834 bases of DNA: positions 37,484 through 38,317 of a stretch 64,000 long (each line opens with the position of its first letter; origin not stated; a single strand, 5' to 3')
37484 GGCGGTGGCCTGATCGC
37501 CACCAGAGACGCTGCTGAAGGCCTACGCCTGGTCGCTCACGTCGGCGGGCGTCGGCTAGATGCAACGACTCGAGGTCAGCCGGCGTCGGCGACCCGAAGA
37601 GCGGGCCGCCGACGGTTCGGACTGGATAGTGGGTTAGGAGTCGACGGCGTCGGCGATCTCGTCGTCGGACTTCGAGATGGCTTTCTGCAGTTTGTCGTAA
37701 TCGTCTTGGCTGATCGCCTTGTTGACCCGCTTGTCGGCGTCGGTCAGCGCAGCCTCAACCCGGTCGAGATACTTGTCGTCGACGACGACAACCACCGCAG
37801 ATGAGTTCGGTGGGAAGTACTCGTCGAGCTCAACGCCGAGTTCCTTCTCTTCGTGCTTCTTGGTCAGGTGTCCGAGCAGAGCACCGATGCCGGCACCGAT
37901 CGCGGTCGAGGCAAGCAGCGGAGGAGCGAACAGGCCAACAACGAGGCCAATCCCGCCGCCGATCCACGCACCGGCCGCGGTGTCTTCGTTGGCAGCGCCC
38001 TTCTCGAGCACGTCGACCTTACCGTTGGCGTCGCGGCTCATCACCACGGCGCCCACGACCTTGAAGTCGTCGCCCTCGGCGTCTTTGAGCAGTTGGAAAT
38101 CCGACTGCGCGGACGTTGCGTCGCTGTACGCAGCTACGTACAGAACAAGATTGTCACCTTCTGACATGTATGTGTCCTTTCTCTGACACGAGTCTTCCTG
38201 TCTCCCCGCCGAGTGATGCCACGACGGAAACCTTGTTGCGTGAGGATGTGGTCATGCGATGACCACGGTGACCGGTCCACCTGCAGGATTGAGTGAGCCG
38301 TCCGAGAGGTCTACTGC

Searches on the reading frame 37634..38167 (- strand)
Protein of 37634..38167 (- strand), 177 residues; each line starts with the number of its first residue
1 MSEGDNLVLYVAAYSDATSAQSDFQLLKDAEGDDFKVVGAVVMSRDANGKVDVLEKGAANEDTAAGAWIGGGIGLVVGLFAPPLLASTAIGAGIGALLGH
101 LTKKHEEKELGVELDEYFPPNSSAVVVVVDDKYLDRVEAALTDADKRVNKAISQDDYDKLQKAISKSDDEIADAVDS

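Call 28: search_protein_families(library=pfam, proteins=[window:37634-38167:-], max_evalue=0.001)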
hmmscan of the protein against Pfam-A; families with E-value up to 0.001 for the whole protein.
window:37634-38167:- (177 aa): 3 families
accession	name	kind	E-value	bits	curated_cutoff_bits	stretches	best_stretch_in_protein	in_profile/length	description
PF06897.17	DUF1269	-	5.9e-15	55.9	26.9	1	68-164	2-99/100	Protein of unknown function (DUF1269)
PF13488.11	Gly-zipper_Omp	-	6.2e-06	26.5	25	1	66-108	2-44/46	Glycine zipper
PF19180.5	DUF5862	-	0.00017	21.8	33.3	1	62-108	20-61/68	Family of unknown function (DUF5862)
